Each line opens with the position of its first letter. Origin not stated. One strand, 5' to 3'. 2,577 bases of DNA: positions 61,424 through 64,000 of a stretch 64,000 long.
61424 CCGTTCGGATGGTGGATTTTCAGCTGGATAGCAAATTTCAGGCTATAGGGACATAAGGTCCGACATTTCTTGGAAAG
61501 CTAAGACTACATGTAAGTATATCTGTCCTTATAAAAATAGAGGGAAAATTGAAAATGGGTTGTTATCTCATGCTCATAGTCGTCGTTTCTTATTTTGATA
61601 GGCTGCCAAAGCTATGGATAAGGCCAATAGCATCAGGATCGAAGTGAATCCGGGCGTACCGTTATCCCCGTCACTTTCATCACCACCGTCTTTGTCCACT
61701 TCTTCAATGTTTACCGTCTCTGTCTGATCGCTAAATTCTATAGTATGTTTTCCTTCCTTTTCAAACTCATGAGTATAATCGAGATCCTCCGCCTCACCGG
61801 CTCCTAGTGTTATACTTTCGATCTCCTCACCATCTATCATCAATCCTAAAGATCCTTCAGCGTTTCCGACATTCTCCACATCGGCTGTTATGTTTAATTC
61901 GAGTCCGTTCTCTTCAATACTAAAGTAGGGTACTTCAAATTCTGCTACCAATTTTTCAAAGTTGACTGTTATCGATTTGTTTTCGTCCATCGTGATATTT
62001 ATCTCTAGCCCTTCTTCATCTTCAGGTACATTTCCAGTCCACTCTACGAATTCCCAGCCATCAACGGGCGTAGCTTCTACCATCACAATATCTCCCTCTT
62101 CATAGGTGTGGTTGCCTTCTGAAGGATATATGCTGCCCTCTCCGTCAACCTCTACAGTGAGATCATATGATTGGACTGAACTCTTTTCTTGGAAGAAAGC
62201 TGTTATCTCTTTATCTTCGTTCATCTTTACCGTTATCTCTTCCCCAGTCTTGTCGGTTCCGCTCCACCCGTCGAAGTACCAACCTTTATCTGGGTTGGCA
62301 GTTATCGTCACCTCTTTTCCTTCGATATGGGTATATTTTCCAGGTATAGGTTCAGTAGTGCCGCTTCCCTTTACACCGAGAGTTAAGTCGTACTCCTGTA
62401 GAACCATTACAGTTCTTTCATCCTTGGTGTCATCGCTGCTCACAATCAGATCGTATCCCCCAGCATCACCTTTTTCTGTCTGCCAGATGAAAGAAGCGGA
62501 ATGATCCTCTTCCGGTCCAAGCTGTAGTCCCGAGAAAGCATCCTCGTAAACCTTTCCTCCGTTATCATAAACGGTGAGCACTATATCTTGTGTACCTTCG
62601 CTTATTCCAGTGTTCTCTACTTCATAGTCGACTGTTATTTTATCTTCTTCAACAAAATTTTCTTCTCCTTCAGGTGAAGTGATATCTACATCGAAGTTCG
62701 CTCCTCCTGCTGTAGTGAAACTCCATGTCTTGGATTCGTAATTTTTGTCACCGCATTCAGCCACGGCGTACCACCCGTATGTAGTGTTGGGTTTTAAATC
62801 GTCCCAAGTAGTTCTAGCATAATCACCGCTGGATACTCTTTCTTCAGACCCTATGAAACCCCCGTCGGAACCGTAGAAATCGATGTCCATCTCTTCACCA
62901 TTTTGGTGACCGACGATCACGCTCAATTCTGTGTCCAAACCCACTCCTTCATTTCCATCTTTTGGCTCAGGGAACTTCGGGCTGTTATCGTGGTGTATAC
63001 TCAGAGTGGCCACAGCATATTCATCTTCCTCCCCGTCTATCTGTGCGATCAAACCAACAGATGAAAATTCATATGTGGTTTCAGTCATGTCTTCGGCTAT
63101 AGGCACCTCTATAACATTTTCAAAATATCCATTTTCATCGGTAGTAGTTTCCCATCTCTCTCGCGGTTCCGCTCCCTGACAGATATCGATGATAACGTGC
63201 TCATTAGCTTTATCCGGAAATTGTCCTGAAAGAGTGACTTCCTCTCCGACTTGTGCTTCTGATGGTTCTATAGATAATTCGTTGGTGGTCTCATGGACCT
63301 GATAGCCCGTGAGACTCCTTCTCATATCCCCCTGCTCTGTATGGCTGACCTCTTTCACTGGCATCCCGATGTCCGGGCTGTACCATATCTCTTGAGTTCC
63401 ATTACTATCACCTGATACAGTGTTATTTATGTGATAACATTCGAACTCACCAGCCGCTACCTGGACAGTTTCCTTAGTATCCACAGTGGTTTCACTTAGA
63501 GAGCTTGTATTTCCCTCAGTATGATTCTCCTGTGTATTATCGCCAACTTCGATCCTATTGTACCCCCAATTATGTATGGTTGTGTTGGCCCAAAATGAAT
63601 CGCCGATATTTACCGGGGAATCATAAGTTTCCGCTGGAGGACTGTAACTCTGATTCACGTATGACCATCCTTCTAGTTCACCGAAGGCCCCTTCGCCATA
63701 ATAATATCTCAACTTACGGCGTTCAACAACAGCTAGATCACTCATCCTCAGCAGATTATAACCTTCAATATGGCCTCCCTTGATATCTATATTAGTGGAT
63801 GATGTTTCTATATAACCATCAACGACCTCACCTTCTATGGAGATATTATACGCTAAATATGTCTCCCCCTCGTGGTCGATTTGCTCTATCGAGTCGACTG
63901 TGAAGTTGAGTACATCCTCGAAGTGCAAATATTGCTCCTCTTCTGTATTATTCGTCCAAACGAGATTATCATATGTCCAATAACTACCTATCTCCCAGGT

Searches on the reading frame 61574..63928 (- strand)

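Call 10: search_protein_families(library=pfam, proteins=[window:61574-63928:-], max_evalue=0.001)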
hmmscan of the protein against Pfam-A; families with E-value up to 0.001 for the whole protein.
window:61574-63928:- (784 aa): 4 families
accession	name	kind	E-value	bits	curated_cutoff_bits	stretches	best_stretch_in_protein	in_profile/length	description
PF18998.6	Flg_new_2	-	6.6e-24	84.1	23.6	2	588-659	1-71/73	Divergent InlB B-repeat domain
PF07705.17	CARDB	-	1.1e-08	35.6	22.7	1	417-501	7-86/101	CARDB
PF21347.3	DUF3108_like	-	1.6e-06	28.6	27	1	135-200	122-191/199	DUF3108-like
PF05506.17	PLipase_C_C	-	0.00068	21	24.4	0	444-500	21-71/80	Bacterial phospholipase C, C-terminal domain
